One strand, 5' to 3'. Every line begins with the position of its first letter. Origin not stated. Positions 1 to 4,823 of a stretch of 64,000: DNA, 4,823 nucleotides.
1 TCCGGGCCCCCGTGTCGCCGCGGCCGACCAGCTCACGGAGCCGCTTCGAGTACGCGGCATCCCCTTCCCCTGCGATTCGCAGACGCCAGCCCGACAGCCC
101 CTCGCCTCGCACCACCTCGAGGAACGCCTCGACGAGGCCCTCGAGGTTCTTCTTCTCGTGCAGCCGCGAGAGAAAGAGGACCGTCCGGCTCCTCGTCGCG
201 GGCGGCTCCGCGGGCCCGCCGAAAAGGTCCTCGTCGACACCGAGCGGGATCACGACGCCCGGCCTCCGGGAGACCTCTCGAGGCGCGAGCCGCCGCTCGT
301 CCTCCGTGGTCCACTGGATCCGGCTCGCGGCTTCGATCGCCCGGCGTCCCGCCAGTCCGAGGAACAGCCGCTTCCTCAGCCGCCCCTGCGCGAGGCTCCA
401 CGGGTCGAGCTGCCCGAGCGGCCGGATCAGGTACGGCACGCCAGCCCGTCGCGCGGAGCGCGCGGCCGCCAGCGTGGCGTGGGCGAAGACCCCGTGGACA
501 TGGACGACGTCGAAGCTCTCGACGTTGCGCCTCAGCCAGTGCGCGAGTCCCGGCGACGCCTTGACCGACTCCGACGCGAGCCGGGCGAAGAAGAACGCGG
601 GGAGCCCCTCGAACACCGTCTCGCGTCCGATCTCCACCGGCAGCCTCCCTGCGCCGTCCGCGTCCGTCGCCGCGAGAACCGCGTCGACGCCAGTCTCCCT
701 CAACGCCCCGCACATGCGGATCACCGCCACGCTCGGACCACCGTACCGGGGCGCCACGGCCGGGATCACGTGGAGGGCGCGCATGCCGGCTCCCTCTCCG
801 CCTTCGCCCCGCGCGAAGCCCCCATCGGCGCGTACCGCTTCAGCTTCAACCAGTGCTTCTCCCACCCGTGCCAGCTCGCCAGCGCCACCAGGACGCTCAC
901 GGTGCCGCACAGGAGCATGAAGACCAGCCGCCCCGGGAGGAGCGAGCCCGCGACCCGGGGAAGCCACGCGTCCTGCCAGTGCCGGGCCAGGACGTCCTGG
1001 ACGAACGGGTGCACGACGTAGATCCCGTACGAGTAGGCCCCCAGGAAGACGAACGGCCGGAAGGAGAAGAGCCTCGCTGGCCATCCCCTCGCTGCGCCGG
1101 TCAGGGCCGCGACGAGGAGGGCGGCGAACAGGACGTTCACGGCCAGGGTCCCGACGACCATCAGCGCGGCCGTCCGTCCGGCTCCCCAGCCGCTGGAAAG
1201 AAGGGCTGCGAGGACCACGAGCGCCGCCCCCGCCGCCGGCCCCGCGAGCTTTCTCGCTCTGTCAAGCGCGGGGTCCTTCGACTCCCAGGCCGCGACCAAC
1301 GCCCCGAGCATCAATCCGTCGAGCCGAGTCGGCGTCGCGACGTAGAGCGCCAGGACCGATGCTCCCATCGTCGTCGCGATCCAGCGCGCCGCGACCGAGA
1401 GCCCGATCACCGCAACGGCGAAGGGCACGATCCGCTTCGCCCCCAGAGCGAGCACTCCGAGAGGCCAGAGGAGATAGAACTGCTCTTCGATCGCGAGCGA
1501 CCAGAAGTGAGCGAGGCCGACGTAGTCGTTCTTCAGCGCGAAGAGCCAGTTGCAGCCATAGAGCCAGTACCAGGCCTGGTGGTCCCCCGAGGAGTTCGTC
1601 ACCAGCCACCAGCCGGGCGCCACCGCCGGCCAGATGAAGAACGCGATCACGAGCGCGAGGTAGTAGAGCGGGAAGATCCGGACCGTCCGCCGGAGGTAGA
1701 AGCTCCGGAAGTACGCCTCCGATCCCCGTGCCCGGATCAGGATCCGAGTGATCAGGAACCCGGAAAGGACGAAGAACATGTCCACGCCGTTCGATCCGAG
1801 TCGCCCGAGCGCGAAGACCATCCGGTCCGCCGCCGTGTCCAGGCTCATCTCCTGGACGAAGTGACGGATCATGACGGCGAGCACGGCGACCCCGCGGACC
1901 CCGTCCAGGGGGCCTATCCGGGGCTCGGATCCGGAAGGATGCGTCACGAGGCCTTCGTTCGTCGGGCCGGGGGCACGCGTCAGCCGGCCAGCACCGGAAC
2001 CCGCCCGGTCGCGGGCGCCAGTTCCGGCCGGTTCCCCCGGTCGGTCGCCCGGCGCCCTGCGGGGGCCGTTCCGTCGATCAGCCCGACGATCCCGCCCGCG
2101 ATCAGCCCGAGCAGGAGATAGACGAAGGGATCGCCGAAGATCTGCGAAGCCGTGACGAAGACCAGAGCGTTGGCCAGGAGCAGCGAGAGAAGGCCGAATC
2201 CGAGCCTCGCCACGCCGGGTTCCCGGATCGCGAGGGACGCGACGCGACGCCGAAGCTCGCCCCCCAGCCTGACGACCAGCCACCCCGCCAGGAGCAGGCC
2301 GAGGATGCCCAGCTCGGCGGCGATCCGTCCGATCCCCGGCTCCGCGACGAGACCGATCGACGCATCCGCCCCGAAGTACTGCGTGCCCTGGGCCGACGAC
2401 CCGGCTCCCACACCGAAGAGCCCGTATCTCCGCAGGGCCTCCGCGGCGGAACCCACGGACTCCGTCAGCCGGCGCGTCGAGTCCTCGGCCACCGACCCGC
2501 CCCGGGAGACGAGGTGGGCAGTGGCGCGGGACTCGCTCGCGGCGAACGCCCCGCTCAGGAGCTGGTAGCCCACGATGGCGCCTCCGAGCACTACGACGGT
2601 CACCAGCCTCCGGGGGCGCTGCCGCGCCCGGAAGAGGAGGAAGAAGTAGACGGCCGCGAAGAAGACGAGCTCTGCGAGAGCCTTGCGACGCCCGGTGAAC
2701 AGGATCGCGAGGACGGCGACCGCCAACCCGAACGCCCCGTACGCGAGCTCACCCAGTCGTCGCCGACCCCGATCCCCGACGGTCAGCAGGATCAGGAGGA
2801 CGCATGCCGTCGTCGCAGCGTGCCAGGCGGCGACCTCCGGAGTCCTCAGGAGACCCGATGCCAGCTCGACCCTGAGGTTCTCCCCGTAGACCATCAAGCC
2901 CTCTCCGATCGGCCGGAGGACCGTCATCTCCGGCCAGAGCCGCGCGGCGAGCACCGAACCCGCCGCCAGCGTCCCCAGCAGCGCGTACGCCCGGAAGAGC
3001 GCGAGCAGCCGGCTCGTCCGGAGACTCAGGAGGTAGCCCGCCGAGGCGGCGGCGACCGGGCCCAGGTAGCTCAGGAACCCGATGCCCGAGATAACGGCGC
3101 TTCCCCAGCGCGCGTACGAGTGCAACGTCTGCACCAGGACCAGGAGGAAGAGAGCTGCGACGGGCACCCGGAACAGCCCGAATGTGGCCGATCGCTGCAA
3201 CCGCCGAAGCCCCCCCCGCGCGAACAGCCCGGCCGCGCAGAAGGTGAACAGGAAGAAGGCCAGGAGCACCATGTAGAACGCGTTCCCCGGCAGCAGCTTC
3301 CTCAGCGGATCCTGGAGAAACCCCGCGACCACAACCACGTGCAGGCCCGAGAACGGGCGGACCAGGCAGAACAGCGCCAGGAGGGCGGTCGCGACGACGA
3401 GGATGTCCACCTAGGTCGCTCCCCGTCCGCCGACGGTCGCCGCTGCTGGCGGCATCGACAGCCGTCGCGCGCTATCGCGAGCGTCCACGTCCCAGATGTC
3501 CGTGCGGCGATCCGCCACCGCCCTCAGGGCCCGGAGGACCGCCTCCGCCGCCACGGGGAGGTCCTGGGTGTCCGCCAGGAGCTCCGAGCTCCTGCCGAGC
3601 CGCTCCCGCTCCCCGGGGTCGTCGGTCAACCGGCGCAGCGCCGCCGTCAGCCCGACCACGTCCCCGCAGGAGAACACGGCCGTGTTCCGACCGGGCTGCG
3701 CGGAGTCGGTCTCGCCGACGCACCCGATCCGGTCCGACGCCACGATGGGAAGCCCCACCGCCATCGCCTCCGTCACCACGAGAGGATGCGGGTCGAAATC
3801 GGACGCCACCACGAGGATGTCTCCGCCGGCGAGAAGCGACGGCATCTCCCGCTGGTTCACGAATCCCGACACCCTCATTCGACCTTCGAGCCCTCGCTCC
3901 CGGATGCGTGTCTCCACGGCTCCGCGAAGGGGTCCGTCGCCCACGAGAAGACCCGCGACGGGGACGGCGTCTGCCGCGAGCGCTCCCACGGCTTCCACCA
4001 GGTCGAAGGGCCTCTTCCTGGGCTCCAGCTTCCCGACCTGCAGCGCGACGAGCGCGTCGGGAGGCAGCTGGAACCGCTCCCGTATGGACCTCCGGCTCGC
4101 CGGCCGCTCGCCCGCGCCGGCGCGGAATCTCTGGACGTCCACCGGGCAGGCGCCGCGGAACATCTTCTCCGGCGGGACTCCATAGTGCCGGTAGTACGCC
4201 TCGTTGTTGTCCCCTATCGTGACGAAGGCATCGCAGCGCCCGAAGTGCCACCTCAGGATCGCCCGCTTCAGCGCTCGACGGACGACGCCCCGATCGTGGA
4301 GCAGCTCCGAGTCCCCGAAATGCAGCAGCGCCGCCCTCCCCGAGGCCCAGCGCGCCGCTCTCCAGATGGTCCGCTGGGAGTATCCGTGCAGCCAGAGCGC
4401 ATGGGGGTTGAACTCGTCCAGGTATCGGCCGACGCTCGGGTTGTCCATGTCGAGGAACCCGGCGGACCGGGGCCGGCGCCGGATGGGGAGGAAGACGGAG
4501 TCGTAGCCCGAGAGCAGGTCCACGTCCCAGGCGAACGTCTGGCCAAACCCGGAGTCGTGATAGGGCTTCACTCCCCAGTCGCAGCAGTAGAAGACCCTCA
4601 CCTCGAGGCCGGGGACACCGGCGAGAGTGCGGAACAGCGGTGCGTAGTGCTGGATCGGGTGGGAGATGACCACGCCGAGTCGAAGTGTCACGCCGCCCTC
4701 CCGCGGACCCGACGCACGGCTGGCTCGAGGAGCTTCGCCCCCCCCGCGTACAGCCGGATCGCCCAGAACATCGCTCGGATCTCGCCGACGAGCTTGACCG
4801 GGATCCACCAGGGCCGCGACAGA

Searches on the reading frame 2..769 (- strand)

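Call 31: search_protein_families(library=pfam, proteins=[window:2-769:-], max_evalue=0.1)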
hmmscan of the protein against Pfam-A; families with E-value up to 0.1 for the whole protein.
window:2-769:- (256 aa): 4 families
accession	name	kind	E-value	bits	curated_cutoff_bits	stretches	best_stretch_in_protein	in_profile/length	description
PF13579.12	Glyco_trans_4_4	-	2.8e-13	51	29.7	1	10-177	1-158/158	Glycosyl transferase 4-like domain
PF13439.12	Glyco_transf_4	-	2.2e-12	47.8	28.5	1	9-181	1-169/170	Glycosyltransferase Family 4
PF00534.26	Glycos_transf_1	-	0.00049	20.1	26.4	1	192-244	13-62/172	Glycosyl transferases group 1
PF20706.3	GT4-conflict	-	0.0083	15.6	26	1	164-246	167-254/385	Family 4 Glycosyltransferase in conflict systems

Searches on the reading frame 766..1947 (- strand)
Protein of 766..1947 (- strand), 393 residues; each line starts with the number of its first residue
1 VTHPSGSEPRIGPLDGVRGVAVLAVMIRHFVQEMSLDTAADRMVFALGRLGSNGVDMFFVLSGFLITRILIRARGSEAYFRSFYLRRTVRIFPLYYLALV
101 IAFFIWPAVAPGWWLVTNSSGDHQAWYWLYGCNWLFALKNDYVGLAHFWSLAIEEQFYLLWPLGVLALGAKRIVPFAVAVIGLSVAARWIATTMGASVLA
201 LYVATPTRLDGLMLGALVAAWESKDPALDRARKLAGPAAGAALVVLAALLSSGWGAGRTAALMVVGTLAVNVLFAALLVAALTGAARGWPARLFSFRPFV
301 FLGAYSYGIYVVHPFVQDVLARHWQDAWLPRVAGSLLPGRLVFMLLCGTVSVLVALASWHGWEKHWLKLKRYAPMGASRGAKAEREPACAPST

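Call 31: search_protein_families(library=pfam, proteins=[window:766-1947:-], max_evalue=0.1)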
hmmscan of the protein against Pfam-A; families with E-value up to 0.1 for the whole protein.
window:766-1947:- (393 aa): 1 family
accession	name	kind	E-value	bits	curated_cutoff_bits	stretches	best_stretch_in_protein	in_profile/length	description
PF01757.29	Acyl_transf_3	-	7.9e-28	97.9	31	1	14-357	4-323/326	Acyltransferase domain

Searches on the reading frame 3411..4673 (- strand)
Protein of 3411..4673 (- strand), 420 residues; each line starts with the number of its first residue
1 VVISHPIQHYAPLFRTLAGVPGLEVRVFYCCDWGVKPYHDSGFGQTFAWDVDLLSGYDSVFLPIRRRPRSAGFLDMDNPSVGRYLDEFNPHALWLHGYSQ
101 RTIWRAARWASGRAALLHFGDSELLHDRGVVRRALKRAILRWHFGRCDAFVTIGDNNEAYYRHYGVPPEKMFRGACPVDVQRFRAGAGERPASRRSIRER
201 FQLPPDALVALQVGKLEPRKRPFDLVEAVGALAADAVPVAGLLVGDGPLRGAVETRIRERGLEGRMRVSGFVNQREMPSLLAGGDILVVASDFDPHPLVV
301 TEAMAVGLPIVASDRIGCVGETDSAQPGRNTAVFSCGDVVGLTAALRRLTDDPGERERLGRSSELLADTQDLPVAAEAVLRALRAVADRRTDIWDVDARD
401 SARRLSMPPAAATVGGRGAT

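Call 17: search_protein_families(library=pfam, proteins=[window:3411-4673:-], max_evalue=0.001)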
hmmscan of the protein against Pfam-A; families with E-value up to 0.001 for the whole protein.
window:3411-4673:- (420 aa): 4 families
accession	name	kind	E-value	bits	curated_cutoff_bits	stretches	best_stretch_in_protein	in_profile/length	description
PF00534.26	Glycos_transf_1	-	2.5e-24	86.2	26.4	1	194-362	2-168/172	Glycosyl transferases group 1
PF13692.12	Glyco_trans_1_4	-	2.4e-20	73.7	27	1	210-352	4-142/142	Glycosyl transferases group 1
PF13439.12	Glyco_transf_4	-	1.2e-06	29.1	28.5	1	22-182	19-170/170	Glycosyltransferase Family 4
PF13579.12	Glyco_trans_4_4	-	1.4e-06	29.2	29.7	1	62-171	45-152/158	Glycosyl transferase 4-like domain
